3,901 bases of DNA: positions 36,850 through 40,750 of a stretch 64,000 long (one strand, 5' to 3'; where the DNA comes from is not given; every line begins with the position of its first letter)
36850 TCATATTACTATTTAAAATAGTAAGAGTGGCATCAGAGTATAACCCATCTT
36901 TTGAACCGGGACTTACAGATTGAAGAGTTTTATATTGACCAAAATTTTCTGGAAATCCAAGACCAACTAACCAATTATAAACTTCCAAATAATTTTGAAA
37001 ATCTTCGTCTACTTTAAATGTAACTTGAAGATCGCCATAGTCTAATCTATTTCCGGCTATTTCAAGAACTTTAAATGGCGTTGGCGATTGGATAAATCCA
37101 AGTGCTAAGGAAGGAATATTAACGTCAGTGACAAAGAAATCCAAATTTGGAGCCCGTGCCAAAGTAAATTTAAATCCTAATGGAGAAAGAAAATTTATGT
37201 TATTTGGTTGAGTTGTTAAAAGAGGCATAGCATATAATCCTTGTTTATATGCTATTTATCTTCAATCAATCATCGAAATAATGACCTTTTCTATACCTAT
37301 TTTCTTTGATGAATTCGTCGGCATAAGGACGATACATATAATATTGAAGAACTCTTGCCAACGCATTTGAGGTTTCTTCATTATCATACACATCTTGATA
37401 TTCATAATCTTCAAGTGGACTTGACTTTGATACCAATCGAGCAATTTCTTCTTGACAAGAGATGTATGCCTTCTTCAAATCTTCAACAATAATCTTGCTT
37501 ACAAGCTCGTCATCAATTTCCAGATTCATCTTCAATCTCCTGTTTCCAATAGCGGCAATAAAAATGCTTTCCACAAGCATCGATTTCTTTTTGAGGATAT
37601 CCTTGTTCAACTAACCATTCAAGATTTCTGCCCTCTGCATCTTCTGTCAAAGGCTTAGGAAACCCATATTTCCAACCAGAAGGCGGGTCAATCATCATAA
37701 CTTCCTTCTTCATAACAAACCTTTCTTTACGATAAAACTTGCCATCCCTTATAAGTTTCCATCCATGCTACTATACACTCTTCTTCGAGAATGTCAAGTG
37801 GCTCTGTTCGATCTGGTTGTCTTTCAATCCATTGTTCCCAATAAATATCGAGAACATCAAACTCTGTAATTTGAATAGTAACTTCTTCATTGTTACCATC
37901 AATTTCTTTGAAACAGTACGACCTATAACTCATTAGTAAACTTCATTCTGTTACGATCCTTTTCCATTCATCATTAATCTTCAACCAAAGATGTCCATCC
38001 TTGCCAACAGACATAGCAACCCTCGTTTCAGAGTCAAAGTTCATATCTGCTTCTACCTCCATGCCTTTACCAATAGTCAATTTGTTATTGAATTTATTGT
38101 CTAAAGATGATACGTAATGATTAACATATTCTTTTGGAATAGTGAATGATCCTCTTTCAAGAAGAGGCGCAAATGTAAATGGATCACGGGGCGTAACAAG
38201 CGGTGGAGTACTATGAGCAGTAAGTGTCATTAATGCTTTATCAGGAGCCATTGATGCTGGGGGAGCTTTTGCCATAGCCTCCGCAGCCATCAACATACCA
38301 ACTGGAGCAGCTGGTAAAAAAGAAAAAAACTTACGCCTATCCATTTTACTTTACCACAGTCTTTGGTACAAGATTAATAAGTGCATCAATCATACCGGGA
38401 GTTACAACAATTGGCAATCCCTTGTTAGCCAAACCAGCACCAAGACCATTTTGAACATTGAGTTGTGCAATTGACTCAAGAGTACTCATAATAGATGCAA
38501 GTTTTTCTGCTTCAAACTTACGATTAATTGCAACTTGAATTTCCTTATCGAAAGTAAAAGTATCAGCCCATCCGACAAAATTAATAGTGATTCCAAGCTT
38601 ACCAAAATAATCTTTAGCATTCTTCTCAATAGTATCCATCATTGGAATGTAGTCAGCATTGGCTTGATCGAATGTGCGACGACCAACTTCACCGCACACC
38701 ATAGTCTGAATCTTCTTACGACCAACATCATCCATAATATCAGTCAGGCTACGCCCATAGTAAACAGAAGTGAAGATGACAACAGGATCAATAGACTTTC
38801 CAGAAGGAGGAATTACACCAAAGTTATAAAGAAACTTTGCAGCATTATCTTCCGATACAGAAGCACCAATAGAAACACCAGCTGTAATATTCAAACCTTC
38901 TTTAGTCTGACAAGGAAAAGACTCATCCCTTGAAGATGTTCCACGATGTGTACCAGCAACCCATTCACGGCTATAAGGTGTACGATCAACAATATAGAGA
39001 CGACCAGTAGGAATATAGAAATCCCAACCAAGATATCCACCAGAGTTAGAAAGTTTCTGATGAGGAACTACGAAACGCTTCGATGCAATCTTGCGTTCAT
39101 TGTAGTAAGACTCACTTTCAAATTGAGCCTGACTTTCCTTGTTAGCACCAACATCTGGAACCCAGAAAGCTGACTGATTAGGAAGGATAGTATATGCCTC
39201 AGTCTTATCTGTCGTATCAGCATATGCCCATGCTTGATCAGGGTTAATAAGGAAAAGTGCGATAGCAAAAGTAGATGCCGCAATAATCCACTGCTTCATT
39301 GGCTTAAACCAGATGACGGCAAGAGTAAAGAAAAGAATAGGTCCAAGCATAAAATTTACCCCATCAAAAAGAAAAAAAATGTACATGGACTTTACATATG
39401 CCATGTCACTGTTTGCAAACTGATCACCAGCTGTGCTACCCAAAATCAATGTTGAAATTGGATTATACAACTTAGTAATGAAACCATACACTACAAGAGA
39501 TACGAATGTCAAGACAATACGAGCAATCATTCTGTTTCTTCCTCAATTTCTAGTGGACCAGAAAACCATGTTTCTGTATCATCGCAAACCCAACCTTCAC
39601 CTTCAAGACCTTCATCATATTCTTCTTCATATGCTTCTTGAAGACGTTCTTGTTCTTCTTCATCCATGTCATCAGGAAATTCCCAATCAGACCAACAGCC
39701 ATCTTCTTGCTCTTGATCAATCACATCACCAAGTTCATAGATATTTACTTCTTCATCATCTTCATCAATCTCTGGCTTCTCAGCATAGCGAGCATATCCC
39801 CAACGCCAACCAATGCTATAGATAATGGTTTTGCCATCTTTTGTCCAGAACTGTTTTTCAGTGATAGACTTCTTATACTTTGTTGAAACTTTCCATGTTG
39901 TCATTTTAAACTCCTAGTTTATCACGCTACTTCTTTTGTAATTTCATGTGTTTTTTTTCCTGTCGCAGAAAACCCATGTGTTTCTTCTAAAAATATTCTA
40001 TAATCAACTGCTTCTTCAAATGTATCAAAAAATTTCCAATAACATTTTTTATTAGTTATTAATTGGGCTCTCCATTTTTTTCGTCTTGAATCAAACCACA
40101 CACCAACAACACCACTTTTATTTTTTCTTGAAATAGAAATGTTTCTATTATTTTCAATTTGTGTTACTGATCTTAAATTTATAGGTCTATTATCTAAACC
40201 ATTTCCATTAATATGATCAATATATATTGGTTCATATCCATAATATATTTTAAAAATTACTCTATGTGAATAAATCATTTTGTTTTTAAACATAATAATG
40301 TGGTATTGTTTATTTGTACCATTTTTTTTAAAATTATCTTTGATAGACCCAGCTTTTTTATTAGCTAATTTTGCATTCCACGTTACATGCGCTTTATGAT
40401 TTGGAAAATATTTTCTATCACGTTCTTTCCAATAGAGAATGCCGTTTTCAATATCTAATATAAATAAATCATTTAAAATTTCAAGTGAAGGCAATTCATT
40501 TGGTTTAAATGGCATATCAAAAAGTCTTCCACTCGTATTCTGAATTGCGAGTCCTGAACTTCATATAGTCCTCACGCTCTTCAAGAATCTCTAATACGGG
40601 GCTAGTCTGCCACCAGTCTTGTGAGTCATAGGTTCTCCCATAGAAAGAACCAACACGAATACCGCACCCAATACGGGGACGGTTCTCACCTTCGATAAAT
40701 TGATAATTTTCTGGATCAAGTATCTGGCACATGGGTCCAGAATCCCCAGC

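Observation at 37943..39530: Phage-encoded Tat-signal secreted protein next to an SPFH-like multi-pass membrane protein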

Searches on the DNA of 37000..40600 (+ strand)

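Call 5: search_dna_similar(query=window:37000-40600:+, collection=phages, mode=near, max_rows=20)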
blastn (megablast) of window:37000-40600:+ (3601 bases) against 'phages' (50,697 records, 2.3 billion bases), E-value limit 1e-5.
No match.
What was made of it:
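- Tried and rejected: Near-DNA search of the region against deposited phages: no match (call 5).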
